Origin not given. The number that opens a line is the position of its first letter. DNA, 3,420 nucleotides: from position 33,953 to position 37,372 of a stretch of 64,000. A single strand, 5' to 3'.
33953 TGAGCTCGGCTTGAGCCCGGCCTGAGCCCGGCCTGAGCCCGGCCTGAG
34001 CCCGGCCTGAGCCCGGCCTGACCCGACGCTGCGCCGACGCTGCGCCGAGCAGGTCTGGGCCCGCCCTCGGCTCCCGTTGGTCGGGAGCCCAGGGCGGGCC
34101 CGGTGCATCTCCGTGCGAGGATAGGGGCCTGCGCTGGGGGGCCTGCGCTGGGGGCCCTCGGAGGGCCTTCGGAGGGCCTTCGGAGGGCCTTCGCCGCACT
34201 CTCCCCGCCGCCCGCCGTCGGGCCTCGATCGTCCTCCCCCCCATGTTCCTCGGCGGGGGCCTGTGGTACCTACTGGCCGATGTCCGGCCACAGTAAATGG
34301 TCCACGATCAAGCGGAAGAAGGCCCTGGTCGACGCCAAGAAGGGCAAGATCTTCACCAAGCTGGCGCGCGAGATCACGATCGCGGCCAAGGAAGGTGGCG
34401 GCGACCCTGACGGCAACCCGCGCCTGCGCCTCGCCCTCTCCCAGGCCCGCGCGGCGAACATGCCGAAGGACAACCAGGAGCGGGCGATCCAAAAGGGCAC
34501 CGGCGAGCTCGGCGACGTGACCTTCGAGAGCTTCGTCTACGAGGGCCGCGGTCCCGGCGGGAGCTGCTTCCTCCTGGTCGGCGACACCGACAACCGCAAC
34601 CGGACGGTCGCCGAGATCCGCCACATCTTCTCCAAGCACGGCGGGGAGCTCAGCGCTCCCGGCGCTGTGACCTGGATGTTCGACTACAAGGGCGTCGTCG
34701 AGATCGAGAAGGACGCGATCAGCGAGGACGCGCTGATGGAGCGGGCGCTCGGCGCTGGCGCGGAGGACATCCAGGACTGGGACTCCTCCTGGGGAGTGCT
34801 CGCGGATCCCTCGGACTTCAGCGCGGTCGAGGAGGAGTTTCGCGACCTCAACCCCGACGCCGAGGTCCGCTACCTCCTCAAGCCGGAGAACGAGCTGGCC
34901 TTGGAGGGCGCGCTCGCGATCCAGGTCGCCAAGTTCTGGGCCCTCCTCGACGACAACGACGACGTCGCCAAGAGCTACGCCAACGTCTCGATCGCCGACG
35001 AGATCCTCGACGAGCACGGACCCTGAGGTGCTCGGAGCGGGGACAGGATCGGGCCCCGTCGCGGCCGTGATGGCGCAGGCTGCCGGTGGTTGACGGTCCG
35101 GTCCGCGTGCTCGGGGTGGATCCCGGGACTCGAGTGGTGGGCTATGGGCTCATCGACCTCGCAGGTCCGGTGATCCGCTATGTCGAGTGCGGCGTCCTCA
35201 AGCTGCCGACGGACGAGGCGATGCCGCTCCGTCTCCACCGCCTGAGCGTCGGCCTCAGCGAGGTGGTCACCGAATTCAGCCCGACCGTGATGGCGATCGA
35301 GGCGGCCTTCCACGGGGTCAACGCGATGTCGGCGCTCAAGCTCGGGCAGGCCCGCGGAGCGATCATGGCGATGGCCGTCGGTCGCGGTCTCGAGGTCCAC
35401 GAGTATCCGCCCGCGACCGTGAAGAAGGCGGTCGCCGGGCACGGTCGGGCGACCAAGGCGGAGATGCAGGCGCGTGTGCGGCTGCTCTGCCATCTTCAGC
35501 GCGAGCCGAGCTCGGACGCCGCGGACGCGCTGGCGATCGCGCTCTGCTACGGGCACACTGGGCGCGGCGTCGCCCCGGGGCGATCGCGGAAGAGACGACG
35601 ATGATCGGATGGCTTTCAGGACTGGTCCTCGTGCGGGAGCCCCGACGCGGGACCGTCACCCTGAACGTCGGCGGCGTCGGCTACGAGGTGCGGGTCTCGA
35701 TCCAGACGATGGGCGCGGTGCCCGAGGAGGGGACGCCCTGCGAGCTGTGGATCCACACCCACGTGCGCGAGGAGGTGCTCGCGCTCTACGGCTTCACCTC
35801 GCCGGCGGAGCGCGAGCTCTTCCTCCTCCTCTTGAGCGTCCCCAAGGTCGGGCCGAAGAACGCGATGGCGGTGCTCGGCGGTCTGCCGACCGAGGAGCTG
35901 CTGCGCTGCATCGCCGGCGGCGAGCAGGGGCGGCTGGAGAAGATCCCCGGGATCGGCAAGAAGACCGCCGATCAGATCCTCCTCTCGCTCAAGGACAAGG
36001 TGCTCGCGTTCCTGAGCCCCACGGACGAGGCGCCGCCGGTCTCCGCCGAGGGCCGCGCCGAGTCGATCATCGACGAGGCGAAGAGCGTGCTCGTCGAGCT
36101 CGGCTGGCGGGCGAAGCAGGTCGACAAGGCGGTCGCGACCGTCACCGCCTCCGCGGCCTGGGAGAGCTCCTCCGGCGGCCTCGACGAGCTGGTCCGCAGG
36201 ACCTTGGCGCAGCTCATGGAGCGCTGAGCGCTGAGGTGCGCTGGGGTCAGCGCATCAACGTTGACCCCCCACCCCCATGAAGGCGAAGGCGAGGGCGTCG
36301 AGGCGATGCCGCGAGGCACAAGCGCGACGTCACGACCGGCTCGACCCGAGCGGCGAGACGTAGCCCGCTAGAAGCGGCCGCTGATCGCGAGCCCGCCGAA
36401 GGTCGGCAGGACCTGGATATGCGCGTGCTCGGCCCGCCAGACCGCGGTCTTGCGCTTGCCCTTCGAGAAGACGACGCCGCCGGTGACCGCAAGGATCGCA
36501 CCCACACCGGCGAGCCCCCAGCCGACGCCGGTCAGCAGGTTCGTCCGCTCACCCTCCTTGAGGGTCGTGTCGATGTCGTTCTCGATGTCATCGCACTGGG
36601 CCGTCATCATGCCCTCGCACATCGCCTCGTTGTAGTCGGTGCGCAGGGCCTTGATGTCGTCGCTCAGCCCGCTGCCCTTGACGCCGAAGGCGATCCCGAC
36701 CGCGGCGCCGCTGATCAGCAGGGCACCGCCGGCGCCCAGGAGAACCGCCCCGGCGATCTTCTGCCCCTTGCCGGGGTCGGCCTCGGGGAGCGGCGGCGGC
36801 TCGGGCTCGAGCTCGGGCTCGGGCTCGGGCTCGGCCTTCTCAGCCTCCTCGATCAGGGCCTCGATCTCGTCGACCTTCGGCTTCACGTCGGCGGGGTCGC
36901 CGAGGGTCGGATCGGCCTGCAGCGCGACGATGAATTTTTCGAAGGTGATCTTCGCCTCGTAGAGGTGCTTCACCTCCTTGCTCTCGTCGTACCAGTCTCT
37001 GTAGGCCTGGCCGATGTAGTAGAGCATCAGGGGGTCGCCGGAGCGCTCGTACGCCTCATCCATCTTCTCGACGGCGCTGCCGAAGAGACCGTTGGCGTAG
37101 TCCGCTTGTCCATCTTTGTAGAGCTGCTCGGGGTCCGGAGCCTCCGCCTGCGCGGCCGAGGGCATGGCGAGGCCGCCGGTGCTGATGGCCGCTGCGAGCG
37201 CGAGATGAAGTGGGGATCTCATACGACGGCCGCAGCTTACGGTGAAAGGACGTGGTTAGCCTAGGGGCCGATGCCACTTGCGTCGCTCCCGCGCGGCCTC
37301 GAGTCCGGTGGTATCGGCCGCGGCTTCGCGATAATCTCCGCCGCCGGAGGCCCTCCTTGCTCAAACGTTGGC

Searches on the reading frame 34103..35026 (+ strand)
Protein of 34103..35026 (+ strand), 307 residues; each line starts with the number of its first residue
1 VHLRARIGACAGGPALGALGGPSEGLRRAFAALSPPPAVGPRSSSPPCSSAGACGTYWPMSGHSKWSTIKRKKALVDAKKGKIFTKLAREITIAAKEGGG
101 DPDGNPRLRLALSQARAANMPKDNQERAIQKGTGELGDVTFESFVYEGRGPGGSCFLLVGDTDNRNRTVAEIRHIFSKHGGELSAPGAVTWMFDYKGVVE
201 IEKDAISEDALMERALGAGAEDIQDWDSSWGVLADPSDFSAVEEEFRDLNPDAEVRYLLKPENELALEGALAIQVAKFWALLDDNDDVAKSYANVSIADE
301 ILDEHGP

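Call 10: search_protein_families(library=pfam, proteins=[window:34103-35026:+], max_evalue=0.001)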
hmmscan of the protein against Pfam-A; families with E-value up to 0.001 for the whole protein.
window:34103-35026:+ (307 aa): 2 families
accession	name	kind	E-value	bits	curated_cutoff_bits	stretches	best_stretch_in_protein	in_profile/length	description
PF01709.26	Transcrip_reg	-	2.7e-41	141.4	27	1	141-295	1-160/160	TACO1/YebC second and third domain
PF20772.2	TACO1_YebC_N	-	2.1e-33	115.1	36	1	64-135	1-73/73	TACO1/YebC protein N-terminal domain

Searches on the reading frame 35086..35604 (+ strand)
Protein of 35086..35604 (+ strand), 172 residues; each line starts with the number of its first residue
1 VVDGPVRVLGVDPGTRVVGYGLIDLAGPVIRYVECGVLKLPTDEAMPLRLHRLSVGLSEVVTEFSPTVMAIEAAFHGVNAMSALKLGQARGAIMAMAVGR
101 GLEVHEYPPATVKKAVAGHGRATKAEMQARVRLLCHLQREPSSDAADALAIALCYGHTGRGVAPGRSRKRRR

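Call 66: search_protein_families(library=pfam, proteins=[window:35086-35604:+], max_evalue=0.001)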
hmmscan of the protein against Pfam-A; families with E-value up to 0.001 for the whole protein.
window:35086-35604:+ (172 aa): 1 family
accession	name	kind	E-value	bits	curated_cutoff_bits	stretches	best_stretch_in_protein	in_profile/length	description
PF02075.23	RuvC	-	1.2e-41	142.5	22.2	1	8-154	1-147/148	Crossover junction endodeoxyribonuclease RuvC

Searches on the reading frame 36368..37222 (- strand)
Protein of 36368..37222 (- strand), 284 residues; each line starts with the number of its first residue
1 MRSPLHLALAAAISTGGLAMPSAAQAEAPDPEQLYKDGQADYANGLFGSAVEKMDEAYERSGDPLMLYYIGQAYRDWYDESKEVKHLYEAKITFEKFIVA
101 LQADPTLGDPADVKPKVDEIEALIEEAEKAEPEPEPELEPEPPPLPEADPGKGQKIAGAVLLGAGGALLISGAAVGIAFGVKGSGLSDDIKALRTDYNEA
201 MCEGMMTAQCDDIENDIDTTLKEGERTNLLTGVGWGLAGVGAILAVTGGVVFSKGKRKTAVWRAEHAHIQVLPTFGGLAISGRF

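Call 66: search_protein_families(library=pfam, proteins=[window:36368-37222:-], max_evalue=0.001)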
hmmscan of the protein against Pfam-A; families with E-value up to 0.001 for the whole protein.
window:36368-37222:- (284 aa): 1 family
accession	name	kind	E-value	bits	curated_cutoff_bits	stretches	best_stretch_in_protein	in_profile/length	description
PF05887.16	Trypan_PARP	-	0.0008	19.8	100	1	119-153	80-114/134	Procyclic acidic repetitive protein (PARP)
